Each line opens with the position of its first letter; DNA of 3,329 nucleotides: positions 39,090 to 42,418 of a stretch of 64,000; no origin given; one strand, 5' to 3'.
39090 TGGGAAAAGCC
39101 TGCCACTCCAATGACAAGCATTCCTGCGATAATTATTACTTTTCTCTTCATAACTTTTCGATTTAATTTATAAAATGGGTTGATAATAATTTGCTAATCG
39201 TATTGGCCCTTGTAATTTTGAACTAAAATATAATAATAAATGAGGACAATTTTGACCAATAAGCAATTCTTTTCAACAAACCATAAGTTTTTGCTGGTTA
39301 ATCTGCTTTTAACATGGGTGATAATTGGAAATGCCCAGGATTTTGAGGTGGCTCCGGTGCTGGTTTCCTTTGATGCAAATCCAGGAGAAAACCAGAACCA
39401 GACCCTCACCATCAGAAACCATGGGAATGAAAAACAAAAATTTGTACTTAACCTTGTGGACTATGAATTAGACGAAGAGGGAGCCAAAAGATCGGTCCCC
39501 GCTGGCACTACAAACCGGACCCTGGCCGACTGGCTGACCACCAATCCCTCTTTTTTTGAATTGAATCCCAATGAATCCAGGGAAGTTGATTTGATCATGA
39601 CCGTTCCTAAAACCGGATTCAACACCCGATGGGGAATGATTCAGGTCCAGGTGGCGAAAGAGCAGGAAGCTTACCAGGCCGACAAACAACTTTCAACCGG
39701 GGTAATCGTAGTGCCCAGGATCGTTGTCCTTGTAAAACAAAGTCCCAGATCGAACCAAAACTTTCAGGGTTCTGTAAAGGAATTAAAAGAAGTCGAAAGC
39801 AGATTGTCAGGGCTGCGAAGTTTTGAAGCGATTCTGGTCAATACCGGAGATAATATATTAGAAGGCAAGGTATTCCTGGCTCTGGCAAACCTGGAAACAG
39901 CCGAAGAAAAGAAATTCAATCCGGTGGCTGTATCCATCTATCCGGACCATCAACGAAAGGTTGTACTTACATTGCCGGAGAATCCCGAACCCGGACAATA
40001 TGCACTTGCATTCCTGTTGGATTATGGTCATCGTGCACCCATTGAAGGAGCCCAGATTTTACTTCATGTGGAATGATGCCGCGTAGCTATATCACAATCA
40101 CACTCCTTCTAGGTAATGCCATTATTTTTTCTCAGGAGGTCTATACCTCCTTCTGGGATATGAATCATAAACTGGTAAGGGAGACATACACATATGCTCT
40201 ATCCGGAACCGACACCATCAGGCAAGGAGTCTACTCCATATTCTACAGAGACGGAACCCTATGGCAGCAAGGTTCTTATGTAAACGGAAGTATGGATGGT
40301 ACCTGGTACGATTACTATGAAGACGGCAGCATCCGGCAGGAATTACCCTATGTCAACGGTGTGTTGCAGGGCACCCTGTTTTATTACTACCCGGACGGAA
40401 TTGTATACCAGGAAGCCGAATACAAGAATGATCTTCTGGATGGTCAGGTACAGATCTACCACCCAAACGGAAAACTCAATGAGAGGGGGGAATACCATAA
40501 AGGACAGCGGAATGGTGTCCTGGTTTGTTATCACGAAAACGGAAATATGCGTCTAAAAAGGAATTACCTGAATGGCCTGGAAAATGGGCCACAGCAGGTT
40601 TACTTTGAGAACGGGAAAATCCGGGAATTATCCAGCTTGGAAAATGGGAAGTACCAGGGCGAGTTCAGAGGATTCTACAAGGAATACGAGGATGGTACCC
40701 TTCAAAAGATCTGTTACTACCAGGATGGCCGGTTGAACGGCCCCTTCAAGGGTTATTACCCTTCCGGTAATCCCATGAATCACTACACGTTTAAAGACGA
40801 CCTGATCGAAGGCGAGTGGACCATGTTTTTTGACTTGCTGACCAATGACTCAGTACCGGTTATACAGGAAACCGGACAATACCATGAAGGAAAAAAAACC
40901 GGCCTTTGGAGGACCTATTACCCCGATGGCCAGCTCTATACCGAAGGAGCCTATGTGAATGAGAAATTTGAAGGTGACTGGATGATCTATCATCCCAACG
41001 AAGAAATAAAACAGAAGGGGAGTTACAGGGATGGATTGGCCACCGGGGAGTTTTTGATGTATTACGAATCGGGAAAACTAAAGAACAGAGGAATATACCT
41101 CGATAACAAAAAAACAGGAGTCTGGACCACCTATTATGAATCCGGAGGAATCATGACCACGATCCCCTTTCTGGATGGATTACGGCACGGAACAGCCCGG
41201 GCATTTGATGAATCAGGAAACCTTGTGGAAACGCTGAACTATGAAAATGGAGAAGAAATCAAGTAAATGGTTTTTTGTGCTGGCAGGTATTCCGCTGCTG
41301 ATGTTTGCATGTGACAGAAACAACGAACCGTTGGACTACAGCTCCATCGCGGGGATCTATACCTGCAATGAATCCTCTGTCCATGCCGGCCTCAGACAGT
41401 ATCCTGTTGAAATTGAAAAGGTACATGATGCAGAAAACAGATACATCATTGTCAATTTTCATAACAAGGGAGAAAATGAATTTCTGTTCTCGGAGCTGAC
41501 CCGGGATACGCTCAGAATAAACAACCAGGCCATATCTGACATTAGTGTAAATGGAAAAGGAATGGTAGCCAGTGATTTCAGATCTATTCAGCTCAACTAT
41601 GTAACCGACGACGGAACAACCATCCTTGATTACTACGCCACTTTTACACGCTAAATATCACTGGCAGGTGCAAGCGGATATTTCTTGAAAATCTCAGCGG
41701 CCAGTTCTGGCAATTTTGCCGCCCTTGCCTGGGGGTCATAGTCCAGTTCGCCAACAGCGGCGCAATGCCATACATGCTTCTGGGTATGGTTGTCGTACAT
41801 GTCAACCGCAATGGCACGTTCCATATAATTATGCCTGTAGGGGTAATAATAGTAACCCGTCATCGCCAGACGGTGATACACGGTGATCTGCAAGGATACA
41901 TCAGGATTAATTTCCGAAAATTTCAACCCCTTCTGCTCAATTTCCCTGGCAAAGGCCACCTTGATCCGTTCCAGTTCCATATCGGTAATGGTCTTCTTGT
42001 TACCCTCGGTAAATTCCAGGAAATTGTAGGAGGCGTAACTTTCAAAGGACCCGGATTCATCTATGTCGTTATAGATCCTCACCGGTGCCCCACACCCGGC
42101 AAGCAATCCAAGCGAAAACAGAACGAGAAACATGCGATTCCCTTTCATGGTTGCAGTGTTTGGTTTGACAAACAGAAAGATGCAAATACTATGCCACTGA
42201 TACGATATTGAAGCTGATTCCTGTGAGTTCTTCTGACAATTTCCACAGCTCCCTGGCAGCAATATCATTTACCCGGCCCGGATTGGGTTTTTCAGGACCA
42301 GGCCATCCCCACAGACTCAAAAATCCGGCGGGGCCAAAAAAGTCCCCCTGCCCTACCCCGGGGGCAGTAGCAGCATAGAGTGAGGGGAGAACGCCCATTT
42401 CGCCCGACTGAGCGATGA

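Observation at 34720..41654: Candidate chaperone-usher-like surface-fibre locus built from unrecognised families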

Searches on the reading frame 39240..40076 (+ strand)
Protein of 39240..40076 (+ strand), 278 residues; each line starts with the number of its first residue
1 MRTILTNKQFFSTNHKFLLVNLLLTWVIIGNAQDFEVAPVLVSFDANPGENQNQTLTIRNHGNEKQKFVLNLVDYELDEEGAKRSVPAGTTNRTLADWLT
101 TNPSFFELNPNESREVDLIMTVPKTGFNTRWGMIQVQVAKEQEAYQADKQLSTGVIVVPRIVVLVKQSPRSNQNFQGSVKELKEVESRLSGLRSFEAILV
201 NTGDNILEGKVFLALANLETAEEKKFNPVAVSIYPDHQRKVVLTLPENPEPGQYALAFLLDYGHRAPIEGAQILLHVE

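Call 3: search_protein_families(library=pfam, proteins=[window:39240-40076:+], max_evalue=1)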
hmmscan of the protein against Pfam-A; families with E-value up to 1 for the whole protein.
window:39240-40076:+ (278 aa): 8 families
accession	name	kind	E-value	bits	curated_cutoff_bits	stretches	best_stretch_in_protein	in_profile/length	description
PF06280.18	fn3_5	-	6e-05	24.2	27.6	1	49-124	7-82/112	Fn3-like domain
PF22076.2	Cep192_D6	-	0.012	16.3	35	1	33-72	2-42/101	Cep192 domain 6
PF06030.18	WxLIP_PGBD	-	0.023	15.2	27.3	1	45-128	22-110/121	WxL Interacting Protein, peptidoglycan binding domain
PF09912.14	DUF2141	-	0.025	14.9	24.4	1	208-261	10-63/112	Uncharacterized protein conserved in bacteria (DUF2141)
PF20429.4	Tab2-like_C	-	0.03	14.6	28.2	1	92-155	69-130/151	RNA-binding protein Tab2/Atab2, C-terminal domain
PF22067.2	Cep192_D3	-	0.042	14.4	27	0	42-70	9-37/99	Cep192 domain 3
PF23619.1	Ig_VWA7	-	0.089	13.5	27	0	99-138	45-84/104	VWA7 Ig-like domain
PF21310.3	OCRL-like_ASH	-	0.1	13.2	27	0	51-125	16-75/109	Inositol polyphosphate 5-phosphatase OCRL-like, ASH domain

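Call 4: search_protein_families(library=ncbifam, proteins=[window:39240-40076:+], max_evalue=1)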
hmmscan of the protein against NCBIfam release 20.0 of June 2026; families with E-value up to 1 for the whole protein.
window:39240-40076:+ (278 aa): 2 families
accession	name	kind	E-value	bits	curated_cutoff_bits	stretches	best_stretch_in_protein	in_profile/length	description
NF033506.0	PACE-CTERM-PROT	exception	0.0015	17.3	110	1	39-76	489-525/627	putative S-layer protein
NF041740.1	choice_anch_T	equivalog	0.041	13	70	1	46-81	157-193/259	choice-of-anchor T family protein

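Call 5: search_solved_structures(query=window:39240-40076:+, max_evalue=10, show_alignments=2)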
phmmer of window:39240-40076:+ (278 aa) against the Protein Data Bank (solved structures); distinct sequences matched with E-value up to 10: 0.

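Call 9: find_homologous_proteins(query=window:39240-40076:+, max_evalue=0.001)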
Query window:39240-40076:+ (278 aa): 256 proteins with E <= 0.001 among 1711 candidates; the best 120 are listed.
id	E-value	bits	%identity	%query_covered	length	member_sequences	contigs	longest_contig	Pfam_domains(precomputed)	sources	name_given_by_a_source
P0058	2.1e-179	612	100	100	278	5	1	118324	-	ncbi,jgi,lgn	-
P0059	8.0e-151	519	85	100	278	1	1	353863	-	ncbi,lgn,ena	-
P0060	6.2e-128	444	75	96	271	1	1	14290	-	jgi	jgi:hypothetical protein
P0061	3.7e-126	438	75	97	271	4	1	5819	PF22076.3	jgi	jgi:hypothetical protein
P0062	5.1e-126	438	73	97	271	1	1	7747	-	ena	-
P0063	1.0e-125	437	75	97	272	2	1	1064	-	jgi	-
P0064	2.0e-125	436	72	97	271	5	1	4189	PF06280.19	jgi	jgi:hypothetical protein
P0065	7.0e-125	434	74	99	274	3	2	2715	PF22076.3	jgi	jgi:hypothetical protein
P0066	2.7e-124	432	72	99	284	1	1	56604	PF06280.19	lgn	-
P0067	7.4e-123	427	73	97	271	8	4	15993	-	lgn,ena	-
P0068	9.0e-123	427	70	97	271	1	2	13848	-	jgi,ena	jgi:hypothetical protein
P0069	5.9e-122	424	72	96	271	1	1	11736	-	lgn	-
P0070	1.8e-120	419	70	99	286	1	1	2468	PF06280.19,PF22076.3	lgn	-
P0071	9.3e-120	417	71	97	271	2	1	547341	-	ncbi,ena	-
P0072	3.6e-118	412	68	97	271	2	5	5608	-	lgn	-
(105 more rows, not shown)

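Call 24: search_solved_structures(query=A2, max_evalue=10, show_alignments=3)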
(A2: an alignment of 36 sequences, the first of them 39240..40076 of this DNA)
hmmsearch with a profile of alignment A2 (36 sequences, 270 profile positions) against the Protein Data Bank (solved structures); distinct sequences matched with E-value up to 10: 0.

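Call 47: predict_structure(alignment_id=A4)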
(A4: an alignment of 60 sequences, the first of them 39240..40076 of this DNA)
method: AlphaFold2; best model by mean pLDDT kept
length: 278 residues; sequences in the alignment: 60
mean_pLDDT: 88.6   pTM: 0.75
mean pLDDT of the five models: 88.6, 88.0, 87.2, 86.8, 84.9
residues with pLDDT >= 90: 208; 70-90: 32; 50-70: 26; < 50: 12
segments of 3 or more residues with pLDDT < 50: 147-157
pLDDT, mean of each block of 10 residues (from residue 1): 56 80 79 81 97 97 90 93 92 95 95 97 96 89 51 49 95 96 90 95 96 97 96 96 95 98 96 95
secondary structure, 60 per line:
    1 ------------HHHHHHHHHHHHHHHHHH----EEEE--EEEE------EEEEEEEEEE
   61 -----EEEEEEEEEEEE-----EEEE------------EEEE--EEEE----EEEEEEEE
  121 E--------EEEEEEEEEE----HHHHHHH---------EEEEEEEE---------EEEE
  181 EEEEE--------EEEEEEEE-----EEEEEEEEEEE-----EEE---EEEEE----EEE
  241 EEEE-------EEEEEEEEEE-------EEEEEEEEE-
elements in order: H13-30 E35-38 E41-44 E51-60 E66-77 E83-86 E99-102 E105-108 E113-121 E130-139 H144-150 E160-167 E177-185 E194-201 E207-217 E223-225 E229-233 E238-244 E252-261 E269-277

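Call 49: fold_search(model_id=the predicted structure, library=pdb)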
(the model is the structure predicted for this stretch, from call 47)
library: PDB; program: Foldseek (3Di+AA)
matches with E <= 10: 1681; with E <= 0.001: 385
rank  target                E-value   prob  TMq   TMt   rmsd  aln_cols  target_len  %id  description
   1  9i25_C                4.2e-12  1.00  0.47  0.51   7.7       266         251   13  WxLIP from Enterococcus faecium locus A bound to long WxL (released 2026-01-28)
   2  9i1y_B                4.5e-11  1.00  0.48  0.50   7.5       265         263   13  WxLIP from Enterococcus faecium (released 2026-01-28)
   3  9i1y_A                1.1e-10  1.00  0.47  0.48   7.6       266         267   14  WxLIP from Enterococcus faecium (released 2026-01-28)
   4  6k73_B                1.8e-10  1.00  0.45  0.57   7.1       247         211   13  Chaperone-tip adhesin complex is vital for synergistic activation of CFA/I fimbriae biogenesis (released 2020-06-10)
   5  4y2o_A                5.3e-10  1.00  0.47  0.59   7.4       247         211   13  Structure of CFA/I pili chaperone-major subunit complex (CfaA-CfaB) (released 2016-08-10)
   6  8jmw_A                8.0e-10  1.00  0.31  0.19  12.4       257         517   12  Fibril form of serine peptidase Vpr (released 2023-12-06)
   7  4ncd                  8.4e-10  1.00  0.46  0.57   7.4       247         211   13  Crystal Structure of Class 5 Fimbriae Chaperone CfaA (released 2014-08-27)
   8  6k73_A                2.2e-09  1.00  0.47  0.61   6.9       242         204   13  Chaperone-tip adhesin complex is vital for synergistic activation of CFA/I fimbriae biogenesis (released 2020-06-10)
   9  6fq0_C                4.6e-09  1.00  0.44  0.57   7.7       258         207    9  Crystal structure of the CsuC-CsuA/B chaperone-subunit preassembly complex of the archaic chaperone-usher Csu pili of  (released 2018-09-26)
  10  7ptb                  6.6e-09  1.00  0.31  0.27  14.8       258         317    9  Crystal structure of the SPD-2 domain of human CEP192 (released 2022-04-06)
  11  5d6h_A                8.5e-09  1.00  0.44  0.53   8.1       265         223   10  Crystal structure of CsuC-CsuA/B chaperone-major subunit pre-assembly complex from Csu biofilm-mediating pili of Acine (released 2015-11-04)
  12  7sqc_2B               9.4e-09  1.00  0.32  0.12  16.2       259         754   12  Ciliary C1 central pair apparatus isolated from Chlamydomonas reinhardtii (released 2022-04-13)
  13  6fqa_A                1.2e-08  1.00  0.46  0.54   8.0       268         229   10  Crystal structure of the CsuC-CsuA/B chaperone-subunit preassembly complex of the archaic chaperone-usher Csu pili of  (released 2018-09-26)
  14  7sqc_O0               1.2e-08  1.00  0.34  0.09  16.8       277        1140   13  Ciliary C1 central pair apparatus isolated from Chlamydomonas reinhardtii (released 2022-04-13)
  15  4kkp_B                1.4e-08  1.00  0.28  0.33  15.4       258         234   14  Crystal structure of Vibrio cholerae RbmA (crystal form 2) (released 2013-05-22)
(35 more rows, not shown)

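Call 65: search_protein_families(library=pfam, alignment_id=A4, max_evalue=1)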
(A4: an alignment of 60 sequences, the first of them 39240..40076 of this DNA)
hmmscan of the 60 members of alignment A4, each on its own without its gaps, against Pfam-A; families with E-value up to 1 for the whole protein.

A. member 1, window:39240-40076:+ (278 aa): 8 families
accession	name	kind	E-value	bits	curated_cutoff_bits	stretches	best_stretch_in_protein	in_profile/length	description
PF06280.18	fn3_5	-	6e-05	24.2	27.6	1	49-124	7-82/112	Fn3-like domain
PF22076.2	Cep192_D6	-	0.012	16.3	35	1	33-72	2-42/101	Cep192 domain 6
PF06030.18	WxLIP_PGBD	-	0.023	15.2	27.3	1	45-128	22-110/121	WxL Interacting Protein, peptidoglycan binding domain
PF09912.14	DUF2141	-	0.025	14.9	24.4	1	208-261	10-63/112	Uncharacterized protein conserved in bacteria (DUF2141)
PF20429.4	Tab2-like_C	-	0.03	14.6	28.2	1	92-155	69-130/151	RNA-binding protein Tab2/Atab2, C-terminal domain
PF22067.2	Cep192_D3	-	0.042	14.4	27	0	42-70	9-37/99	Cep192 domain 3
PF23619.1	Ig_VWA7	-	0.089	13.5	27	0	99-138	45-84/104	VWA7 Ig-like domain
PF21310.3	OCRL-like_ASH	-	0.1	13.2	27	0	51-125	16-75/109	Inositol polyphosphate 5-phosphatase OCRL-like, ASH domain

B. families by the number of members that match (of 60 scanned): 50 families (the first 25 are shown)
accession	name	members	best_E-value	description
PF06280.18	fn3_5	60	6.1e-08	Fn3-like domain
PF22076.2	Cep192_D6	59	2.3e-07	Cep192 domain 6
PF06030.18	WxLIP_PGBD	44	4e-05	WxL Interacting Protein, peptidoglycan binding domain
PF23619.1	Ig_VWA7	41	1.8e-05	VWA7 Ig-like domain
PF21310.3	OCRL-like_ASH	39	0.00081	Inositol polyphosphate 5-phosphatase OCRL-like, ASH domain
PF00635.32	Motile_Sperm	31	5.7e-05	MSP (Major sperm protein) domain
PF22067.2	Cep192_D3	27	2.4e-05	Cep192 domain 3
PF14016.12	DUF4232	16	0.0016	Domain of unknown function (DUF4232)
PF09912.14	DUF2141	14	0.012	Uncharacterized protein conserved in bacteria (DUF2141)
PF22544.2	HYDIN_VesB_CFA65-like_Ig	13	0.00057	HYDIN/CFA65/VesB-like, Ig-like domain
PF11614.14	FixG_C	12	0.0006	IG-like fold at C-terminal of FixG, putative oxidoreductase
PF24542.1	Ig_TPPC8_C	12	0.0061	TPPC8 C-terminal Ig-like domain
PF22073.2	Cep192_D4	8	0.075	Cep192 domain 4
PF15780.11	ASH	7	0.014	Abnormal spindle-like microcephaly-assoc'd, ASPM-SPD-2-Hydin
PF11611.13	DUF4352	6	0.0013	Domain of unknown function (DUF4352)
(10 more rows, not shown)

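Call 94: search_protein_families(library=padloc, proteins=[window:39240-40076:+], max_evalue=0.01)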
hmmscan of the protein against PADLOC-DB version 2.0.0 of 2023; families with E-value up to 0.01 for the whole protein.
window:39240-40076:+ (278 aa): 0 families

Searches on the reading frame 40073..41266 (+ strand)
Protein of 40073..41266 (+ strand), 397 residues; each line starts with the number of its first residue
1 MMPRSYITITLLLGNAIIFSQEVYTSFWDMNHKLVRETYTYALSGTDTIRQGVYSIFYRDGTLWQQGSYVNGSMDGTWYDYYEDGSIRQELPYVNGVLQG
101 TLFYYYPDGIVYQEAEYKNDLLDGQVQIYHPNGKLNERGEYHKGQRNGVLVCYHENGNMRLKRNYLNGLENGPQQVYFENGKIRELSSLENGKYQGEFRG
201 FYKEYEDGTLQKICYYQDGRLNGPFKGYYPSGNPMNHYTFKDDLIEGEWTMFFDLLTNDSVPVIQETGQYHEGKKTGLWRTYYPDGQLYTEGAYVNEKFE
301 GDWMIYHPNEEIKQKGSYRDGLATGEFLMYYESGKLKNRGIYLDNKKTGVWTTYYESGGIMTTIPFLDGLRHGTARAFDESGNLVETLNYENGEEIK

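Call 3: search_protein_families(library=pfam, proteins=[window:40073-41266:+], max_evalue=1)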
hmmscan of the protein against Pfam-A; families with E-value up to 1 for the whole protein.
window:40073-41266:+ (397 aa): 1 family
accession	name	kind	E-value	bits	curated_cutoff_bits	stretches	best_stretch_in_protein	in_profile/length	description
PF07661.19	MORN_2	-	8.4e-51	164.4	29.6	12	74-95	1-22/22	MORN repeat variant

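Call 4: search_protein_families(library=ncbifam, proteins=[window:40073-41266:+], max_evalue=1)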
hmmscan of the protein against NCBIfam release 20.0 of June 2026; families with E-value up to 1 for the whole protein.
window:40073-41266:+ (397 aa): 1 family
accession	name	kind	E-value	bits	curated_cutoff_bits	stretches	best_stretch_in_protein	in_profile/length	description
NF033566.1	adhes_LIC20035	equivalog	5.1e-33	114.6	250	3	257-387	98-232/434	LIC20035 family adhesin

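Call 93: search_solved_structures(query=window:40073-41266:+, max_evalue=0.01, show_alignments=0)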
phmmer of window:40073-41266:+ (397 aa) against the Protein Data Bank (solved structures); distinct sequences matched with E-value up to 0.01: 4.
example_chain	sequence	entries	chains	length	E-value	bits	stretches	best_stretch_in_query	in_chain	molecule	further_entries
1h3i_A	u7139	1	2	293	1.1e-05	27.9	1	58-153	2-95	HISTONE H3 LYSINE 4 SPECIFIC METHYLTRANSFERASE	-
1mt6_A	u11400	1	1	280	4e-05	26.1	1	67-153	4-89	SET9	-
1n6c_A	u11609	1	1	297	0.00072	22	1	51-144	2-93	SET domain-containing protein 7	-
1muf_A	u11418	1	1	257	0.0078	18.5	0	66-144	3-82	SET9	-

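Call 94: search_protein_families(library=padloc, proteins=[window:40073-41266:+], max_evalue=0.01)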
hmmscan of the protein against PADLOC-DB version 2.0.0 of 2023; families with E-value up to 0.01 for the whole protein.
window:40073-41266:+ (397 aa): 1 family
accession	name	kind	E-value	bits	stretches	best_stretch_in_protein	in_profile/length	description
PDLC02047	Cas7d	-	0.0077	13.7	0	316-385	222-292/311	-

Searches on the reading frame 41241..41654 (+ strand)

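Call 3: search_protein_families(library=pfam, proteins=[window:41241-41654:+], max_evalue=1)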
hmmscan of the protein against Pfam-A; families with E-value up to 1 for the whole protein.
window:41241-41654:+ (137 aa): 0 families

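Call 4: search_protein_families(library=ncbifam, proteins=[window:41241-41654:+], max_evalue=1)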
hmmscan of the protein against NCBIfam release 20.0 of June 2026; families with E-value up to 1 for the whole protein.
window:41241-41654:+ (137 aa): 2 families
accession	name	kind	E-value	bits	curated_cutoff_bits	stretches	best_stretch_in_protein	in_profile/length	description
TIGR00166.1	S6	equivalog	0.013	15.8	42.9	1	44-104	38-92/95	30S ribosomal protein S6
NF011919.0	PRK15390.1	equivalog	0.11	10.7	1105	1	39-131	316-413/548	class I fumarate hydratase FumA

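Call 94: search_protein_families(library=padloc, proteins=[window:41241-41654:+], max_evalue=0.01)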
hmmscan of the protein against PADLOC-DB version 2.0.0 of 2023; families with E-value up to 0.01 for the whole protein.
window:41241-41654:+ (137 aa): 0 families

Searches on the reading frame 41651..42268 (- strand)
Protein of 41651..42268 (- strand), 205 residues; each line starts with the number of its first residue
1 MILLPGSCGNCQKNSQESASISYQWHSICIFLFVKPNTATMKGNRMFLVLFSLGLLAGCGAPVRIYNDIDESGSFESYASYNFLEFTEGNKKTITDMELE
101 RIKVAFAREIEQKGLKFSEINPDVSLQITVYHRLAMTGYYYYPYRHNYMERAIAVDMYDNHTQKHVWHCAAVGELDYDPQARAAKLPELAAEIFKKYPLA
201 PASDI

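Call 3: search_protein_families(library=pfam, proteins=[window:41651-42268:-], max_evalue=1)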
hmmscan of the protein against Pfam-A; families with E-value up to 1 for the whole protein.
window:41651-42268:- (205 aa): 1 family
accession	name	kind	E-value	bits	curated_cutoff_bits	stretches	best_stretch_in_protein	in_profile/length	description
PF13590.11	DUF4136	-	3.5e-22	79.9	32.8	1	66-198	2-151/152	Domain of unknown function (DUF4136)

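Call 4: search_protein_families(library=ncbifam, proteins=[window:41651-42268:-], max_evalue=1)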
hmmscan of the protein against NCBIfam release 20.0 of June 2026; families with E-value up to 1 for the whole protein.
window:41651-42268:- (205 aa): 1 family
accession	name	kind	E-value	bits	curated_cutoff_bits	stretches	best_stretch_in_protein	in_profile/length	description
NF047847.2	SS_mature_LptM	equivalog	0.22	11.7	27.7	1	45-60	6-21/31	LPS translocon maturation chaperone LptM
